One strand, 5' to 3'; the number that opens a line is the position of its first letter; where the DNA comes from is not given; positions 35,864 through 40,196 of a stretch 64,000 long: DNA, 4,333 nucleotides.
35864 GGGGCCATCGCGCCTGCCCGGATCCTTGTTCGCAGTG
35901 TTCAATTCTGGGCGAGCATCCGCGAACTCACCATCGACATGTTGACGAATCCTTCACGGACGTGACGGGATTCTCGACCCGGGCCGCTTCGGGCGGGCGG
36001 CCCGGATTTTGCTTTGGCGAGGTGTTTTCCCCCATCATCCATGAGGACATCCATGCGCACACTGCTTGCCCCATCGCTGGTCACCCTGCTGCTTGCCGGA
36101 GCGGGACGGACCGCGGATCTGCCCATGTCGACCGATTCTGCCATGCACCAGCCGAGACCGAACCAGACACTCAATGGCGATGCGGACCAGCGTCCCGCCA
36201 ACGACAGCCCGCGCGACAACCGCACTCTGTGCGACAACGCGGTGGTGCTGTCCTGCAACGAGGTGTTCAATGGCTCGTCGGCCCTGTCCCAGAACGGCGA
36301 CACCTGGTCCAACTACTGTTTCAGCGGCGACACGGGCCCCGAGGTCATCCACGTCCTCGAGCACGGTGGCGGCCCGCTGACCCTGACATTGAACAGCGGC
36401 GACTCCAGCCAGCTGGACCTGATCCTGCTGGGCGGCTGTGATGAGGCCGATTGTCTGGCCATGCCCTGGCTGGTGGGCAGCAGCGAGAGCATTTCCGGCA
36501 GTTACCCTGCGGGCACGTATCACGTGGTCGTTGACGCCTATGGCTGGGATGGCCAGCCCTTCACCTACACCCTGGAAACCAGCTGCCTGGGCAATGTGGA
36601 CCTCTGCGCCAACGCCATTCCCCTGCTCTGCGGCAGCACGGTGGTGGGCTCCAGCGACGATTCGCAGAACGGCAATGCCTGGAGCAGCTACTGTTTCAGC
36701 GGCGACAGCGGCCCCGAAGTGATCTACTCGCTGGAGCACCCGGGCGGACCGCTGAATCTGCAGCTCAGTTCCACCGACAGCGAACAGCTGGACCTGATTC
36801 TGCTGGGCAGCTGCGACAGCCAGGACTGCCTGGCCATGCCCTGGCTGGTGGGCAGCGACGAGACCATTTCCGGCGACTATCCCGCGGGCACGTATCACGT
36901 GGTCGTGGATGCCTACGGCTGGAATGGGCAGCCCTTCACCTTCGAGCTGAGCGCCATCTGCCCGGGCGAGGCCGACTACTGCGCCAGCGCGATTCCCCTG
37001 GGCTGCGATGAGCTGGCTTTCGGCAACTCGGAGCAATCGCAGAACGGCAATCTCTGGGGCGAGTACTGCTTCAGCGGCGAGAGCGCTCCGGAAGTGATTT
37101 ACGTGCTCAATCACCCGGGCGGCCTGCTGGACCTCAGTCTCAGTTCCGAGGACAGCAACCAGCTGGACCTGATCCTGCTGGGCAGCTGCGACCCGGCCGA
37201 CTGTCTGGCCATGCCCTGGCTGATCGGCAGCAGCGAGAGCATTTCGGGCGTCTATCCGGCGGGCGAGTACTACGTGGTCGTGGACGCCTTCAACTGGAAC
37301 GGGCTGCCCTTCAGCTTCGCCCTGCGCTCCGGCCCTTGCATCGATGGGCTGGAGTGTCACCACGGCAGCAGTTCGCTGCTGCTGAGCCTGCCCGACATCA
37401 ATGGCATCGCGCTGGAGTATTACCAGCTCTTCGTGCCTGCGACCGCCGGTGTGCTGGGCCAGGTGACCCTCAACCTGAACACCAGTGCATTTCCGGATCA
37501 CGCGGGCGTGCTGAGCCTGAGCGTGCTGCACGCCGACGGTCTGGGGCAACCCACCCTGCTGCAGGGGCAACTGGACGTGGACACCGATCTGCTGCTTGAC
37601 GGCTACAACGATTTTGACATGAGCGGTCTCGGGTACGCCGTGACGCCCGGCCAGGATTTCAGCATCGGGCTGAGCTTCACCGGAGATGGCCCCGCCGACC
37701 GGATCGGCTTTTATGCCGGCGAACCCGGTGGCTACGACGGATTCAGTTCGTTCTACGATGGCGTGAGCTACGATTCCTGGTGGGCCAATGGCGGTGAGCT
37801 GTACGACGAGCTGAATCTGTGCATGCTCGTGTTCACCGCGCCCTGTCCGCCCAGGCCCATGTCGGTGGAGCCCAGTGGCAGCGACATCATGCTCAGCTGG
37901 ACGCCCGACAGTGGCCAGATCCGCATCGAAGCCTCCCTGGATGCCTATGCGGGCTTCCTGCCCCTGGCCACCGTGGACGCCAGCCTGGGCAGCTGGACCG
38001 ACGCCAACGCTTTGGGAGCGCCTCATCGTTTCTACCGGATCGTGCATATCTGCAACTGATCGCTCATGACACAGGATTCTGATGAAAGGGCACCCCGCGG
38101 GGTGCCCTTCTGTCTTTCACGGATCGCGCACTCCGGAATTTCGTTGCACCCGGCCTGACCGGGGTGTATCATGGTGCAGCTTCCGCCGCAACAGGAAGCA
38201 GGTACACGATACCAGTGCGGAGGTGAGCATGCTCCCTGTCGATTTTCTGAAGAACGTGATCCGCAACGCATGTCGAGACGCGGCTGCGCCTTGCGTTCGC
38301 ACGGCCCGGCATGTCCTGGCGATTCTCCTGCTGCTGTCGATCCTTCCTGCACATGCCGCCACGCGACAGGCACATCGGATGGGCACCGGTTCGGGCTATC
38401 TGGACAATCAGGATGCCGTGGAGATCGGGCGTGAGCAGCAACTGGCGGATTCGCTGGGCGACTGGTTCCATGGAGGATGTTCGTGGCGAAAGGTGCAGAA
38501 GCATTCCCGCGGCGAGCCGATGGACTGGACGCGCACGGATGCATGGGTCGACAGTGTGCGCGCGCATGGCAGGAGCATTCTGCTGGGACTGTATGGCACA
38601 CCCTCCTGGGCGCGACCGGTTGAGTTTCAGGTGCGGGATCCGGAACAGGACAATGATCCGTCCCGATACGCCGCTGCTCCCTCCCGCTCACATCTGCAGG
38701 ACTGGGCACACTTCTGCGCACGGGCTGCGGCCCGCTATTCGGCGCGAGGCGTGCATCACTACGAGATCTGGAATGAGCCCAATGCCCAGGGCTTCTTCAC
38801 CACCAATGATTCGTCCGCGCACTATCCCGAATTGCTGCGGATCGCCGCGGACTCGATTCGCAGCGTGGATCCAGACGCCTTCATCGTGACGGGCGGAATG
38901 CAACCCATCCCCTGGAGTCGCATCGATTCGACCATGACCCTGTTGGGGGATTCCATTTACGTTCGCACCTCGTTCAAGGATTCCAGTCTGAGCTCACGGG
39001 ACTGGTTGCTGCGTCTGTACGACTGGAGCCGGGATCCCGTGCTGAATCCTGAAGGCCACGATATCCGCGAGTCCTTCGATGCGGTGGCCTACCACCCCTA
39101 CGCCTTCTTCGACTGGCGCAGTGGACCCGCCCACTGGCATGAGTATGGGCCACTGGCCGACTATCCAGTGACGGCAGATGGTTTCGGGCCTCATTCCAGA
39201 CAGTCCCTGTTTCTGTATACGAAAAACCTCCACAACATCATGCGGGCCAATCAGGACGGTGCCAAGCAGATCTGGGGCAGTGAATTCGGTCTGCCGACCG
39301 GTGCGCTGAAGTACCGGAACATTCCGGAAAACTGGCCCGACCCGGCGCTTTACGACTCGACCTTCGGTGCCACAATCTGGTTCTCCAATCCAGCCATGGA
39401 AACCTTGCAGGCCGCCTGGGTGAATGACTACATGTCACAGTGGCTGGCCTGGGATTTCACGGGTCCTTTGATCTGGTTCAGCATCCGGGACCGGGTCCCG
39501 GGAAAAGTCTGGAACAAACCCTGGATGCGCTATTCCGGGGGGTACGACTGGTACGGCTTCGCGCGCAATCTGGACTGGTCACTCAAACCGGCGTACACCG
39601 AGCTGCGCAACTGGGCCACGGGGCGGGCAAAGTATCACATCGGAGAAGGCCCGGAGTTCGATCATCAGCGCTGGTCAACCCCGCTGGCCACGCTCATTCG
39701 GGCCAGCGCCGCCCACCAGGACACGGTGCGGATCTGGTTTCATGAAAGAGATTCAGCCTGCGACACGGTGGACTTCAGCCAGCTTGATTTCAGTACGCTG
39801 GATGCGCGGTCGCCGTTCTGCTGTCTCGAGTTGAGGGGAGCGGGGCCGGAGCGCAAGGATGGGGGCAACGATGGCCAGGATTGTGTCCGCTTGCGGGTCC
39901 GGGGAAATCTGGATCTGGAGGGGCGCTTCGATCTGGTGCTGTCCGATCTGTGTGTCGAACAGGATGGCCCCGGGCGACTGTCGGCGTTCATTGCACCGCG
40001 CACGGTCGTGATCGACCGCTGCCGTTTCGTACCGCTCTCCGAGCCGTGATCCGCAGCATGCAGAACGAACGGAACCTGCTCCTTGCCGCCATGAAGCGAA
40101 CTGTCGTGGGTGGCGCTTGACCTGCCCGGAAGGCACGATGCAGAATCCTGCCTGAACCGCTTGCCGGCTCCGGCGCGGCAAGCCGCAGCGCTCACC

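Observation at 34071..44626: T9SS C-terminal sorting domains on an AGE-family enzyme and a multicopper oxidase in a high-GC genome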

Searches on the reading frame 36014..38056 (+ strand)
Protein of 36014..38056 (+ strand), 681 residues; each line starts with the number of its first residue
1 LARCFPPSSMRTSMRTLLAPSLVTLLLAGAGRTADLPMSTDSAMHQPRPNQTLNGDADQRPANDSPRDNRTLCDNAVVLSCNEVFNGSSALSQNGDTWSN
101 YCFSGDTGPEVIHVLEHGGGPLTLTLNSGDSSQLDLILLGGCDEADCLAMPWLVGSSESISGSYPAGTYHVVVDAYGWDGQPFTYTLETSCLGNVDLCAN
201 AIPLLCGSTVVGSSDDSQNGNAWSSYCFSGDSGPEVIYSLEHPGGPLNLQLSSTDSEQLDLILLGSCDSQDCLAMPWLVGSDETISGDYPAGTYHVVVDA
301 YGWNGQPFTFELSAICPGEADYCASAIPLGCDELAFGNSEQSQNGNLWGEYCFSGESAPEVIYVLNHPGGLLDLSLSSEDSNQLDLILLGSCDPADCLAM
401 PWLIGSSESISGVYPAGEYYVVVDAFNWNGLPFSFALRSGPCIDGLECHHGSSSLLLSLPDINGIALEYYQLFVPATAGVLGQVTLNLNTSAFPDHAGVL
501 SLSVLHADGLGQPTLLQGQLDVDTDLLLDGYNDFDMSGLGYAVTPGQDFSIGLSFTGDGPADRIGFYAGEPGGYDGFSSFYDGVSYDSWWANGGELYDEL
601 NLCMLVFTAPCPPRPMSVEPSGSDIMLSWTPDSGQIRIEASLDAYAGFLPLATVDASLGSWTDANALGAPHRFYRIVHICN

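Call 11: search_protein_families(library=pfam, proteins=[window:36014-38056:+], max_evalue=0.001)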
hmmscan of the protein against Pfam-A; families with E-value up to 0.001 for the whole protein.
window:36014-38056:+ (681 aa): 1 family
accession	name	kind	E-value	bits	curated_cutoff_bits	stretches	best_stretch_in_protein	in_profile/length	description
PF04151.21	PPC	-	4.4e-08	34.3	25.9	0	119-174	12-69/70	Bacterial pre-peptidase C-terminal domain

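Call 38: search_protein_families(library=ncbifam, proteins=[window:36014-38056:+], max_evalue=0.01)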
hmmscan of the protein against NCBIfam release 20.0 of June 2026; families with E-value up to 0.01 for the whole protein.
window:36014-38056:+ (681 aa): 0 families

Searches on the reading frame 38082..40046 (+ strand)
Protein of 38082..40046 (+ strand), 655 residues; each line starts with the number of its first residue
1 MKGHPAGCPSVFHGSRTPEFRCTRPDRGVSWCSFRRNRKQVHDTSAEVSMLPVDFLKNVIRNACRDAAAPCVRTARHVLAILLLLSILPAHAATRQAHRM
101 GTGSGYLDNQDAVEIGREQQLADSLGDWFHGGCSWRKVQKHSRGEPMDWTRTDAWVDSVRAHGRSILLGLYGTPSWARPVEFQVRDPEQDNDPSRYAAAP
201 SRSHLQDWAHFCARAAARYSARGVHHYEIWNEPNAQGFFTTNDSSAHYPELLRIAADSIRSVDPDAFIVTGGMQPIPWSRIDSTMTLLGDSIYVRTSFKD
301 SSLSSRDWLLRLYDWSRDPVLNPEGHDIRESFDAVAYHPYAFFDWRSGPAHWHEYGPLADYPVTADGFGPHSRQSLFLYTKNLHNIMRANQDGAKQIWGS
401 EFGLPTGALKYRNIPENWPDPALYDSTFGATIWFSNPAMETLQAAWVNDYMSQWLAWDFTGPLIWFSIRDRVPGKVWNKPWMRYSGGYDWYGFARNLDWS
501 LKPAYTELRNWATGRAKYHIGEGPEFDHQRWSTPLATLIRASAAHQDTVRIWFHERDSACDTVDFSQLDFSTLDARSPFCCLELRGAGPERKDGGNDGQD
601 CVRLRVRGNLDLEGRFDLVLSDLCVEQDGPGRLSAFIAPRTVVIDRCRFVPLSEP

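Call 11: search_protein_families(library=pfam, proteins=[window:38082-40046:+], max_evalue=0.001)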
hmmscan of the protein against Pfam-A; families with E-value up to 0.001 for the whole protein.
window:38082-40046:+ (655 aa): 2 families
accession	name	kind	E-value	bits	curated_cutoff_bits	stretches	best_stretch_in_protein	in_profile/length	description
PF01229.23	Glyco_hydro_39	-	0.00014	21.3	26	1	216-265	139-190/472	Glycosyl hydrolases family 39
PF00150.24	Cellulase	-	0.00035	20.6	23.5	1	151-341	63-196/272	Cellulase (glycosyl hydrolase family 5)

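Call 38: search_protein_families(library=ncbifam, proteins=[window:38082-40046:+], max_evalue=0.01)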
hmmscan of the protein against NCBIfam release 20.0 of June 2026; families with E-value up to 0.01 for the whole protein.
window:38082-40046:+ (655 aa): 0 families
